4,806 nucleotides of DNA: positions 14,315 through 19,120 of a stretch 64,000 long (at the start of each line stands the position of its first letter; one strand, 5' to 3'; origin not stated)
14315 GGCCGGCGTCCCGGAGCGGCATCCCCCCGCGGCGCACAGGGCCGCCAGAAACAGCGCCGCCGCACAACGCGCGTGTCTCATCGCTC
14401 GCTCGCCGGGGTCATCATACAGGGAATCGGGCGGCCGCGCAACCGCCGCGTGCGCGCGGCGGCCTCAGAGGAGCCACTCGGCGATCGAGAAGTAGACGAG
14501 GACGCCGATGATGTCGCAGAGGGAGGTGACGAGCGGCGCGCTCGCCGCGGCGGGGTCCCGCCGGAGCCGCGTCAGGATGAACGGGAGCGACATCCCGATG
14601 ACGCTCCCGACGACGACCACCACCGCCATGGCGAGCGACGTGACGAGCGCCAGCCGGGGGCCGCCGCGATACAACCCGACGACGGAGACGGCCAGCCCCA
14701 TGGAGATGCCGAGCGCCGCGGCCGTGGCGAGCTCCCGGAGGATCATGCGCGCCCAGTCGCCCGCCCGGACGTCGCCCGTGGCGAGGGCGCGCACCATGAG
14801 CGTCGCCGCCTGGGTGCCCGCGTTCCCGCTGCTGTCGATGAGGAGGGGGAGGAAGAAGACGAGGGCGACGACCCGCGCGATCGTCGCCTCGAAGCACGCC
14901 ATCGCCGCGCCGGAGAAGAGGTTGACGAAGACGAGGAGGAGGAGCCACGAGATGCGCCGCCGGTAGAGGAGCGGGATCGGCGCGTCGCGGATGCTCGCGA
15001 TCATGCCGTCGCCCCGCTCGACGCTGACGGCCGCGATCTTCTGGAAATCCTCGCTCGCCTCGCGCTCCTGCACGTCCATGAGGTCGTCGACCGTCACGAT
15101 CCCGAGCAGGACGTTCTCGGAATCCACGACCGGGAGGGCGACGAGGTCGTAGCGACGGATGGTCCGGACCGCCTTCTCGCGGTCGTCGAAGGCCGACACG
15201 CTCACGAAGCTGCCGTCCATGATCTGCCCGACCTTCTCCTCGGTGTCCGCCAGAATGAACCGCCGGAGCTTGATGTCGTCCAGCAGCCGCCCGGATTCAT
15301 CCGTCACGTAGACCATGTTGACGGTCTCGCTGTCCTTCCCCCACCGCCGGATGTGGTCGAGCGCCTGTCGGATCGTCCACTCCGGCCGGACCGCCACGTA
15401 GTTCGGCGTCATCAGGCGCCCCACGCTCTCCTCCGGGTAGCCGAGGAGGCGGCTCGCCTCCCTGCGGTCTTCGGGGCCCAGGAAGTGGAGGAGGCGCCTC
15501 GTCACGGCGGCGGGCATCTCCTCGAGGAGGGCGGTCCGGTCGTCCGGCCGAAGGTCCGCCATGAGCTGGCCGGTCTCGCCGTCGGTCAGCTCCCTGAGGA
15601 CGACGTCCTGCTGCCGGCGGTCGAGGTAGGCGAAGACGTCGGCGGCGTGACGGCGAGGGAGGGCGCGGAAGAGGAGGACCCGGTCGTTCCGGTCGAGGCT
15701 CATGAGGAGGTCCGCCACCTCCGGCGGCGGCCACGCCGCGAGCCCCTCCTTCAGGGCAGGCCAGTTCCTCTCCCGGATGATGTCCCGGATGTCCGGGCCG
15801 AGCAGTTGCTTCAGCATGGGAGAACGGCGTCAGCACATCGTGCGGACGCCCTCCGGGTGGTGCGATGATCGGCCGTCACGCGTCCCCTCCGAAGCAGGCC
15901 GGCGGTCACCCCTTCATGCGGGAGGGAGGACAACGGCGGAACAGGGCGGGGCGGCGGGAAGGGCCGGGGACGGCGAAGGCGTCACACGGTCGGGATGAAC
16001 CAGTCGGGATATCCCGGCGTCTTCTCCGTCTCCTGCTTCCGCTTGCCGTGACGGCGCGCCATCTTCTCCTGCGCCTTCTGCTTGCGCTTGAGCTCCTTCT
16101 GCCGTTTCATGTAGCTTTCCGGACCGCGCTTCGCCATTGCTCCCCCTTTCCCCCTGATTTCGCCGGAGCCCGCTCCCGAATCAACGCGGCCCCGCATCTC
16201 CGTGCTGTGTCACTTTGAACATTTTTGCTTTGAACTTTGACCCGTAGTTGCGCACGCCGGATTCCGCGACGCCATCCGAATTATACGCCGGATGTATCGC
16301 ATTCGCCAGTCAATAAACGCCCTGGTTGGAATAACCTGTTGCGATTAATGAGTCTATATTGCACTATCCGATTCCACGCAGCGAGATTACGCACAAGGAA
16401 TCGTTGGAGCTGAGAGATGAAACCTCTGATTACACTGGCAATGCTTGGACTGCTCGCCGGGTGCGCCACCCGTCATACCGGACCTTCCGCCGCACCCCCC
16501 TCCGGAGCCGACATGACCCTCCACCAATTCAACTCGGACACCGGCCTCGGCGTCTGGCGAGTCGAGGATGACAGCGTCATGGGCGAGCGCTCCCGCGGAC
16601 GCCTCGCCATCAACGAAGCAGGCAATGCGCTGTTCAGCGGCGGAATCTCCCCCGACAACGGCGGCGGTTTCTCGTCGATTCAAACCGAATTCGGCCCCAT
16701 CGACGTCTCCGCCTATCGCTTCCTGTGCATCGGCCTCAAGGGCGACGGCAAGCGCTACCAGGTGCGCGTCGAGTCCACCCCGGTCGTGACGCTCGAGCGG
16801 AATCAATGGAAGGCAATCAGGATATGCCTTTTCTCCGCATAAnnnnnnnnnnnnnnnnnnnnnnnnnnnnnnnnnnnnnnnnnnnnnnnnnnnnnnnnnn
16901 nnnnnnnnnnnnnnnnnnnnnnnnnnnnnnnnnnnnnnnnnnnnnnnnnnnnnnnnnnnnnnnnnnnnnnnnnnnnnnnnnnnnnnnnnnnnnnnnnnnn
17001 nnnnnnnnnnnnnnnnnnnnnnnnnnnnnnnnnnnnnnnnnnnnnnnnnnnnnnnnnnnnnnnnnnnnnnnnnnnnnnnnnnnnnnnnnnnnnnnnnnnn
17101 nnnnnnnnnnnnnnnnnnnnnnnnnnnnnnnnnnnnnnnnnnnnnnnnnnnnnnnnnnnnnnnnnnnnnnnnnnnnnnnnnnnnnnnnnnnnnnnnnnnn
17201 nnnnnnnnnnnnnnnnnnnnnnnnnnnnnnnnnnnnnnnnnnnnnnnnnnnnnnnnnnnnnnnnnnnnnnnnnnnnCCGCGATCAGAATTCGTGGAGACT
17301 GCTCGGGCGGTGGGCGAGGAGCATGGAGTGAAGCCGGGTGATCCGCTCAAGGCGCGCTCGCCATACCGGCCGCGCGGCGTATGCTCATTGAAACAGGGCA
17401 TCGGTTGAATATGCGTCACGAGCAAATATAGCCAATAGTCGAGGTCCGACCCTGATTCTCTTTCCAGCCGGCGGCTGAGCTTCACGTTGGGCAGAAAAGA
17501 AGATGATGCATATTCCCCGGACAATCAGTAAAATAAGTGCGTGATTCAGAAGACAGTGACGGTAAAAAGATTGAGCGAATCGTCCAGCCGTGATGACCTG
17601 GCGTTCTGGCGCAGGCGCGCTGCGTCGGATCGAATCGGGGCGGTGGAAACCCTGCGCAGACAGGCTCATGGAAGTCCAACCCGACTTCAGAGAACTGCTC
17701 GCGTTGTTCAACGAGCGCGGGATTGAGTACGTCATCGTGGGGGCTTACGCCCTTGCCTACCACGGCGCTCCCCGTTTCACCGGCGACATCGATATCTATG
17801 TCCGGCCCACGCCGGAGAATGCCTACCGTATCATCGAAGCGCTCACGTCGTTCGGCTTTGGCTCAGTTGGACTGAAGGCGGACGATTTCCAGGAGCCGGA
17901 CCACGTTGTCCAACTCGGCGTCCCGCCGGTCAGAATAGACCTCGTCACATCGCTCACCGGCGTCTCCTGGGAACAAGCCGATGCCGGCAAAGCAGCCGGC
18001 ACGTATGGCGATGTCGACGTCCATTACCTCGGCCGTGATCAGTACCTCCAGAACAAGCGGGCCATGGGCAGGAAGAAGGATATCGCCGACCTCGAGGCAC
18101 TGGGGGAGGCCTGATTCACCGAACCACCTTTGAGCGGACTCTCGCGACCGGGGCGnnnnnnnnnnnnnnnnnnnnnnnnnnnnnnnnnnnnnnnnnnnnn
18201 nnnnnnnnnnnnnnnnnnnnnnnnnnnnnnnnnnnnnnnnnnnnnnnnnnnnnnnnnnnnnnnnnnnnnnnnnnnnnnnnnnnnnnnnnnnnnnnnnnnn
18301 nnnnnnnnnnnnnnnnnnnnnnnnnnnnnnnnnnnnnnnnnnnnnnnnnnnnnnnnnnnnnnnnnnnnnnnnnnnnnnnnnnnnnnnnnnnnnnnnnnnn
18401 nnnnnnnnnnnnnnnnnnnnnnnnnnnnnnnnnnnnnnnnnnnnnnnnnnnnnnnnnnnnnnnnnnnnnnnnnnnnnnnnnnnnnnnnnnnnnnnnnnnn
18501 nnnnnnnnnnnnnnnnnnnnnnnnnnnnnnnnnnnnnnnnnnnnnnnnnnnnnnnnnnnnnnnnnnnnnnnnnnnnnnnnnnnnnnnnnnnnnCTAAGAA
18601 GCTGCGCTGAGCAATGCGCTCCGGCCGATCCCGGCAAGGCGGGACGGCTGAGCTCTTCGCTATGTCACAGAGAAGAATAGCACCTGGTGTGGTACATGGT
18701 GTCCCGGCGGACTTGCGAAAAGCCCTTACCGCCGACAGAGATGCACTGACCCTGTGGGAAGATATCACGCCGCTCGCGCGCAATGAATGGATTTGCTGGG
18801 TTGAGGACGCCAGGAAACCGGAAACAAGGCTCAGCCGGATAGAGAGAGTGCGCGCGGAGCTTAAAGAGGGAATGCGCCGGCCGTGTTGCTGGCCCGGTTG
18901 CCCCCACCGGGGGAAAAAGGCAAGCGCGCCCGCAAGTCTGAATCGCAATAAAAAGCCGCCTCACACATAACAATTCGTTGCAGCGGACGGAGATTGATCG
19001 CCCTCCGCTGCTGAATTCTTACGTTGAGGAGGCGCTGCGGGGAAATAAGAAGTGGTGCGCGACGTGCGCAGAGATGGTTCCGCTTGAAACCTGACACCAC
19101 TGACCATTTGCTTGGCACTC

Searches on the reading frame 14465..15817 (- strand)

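Call 48: search_protein_families(library=pfam, proteins=[window:14465-15817:-], max_evalue=0.001)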
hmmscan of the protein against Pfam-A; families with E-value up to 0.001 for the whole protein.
window:14465-15817:- (450 aa): 3 families
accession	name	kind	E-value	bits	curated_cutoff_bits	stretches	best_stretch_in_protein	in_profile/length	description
PF01769.21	MgtE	-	3e-31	108.7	27.6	1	323-445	1-125/125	Divalent cation transporter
PF03448.22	MgtE_N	-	7.5e-24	84.7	25.9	1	30-130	2-102/102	MgtE intracellular N domain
PF00571.33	CBS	-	4.5e-17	62.6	24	2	196-249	1-54/57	CBS domain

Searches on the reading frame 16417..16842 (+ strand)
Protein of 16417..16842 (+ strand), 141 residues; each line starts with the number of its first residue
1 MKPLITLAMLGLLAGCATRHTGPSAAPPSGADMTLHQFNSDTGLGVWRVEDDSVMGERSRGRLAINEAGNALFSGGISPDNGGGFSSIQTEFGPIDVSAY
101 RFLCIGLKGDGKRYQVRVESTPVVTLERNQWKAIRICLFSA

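Call 47: search_protein_families(library=pfam, proteins=[window:16417-16842:+], max_evalue=0.001)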
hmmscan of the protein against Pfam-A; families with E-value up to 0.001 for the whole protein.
window:16417-16842:+ (141 aa): 1 family
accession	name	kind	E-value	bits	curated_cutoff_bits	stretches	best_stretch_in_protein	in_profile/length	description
PF08547.18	CIA30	-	4.7e-19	69.4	24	1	37-132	2-98/157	Complex I intermediate-associated protein 30 (CIA30)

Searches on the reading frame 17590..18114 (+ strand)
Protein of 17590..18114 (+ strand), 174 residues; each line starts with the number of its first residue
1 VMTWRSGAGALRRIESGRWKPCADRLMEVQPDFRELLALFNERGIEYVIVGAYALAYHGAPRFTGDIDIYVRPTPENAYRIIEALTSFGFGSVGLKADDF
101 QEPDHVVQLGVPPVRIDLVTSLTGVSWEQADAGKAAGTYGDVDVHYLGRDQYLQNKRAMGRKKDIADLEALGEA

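Call 48: search_protein_families(library=pfam, proteins=[window:17590-18114:+], max_evalue=0.001)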
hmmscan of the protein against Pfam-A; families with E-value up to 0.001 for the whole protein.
window:17590-18114:+ (174 aa): 2 families
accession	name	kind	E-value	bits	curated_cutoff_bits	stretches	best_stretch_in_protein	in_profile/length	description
PF08843.17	AbiEii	-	0.0007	20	22.5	0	46-88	14-59/238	Nucleotidyl transferase AbiEii toxin, Type IV TA system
PF14907.12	NTP_transf_5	-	0.00077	19.6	31.2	1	21-97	48-125/249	Uncharacterised nucleotidyltransferase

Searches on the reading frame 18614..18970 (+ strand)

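Call 48: search_protein_families(library=pfam, proteins=[window:18614-18970:+], max_evalue=0.001)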
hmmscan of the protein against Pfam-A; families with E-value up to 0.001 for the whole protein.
window:18614-18970:+ (118 aa): 1 family
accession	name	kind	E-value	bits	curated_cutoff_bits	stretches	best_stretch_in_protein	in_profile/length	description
PF13376.11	OmdA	-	1.3e-17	63.9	25.6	1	30-86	4-60/60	Bacteriocin-protection, YdeI or OmpD-Associated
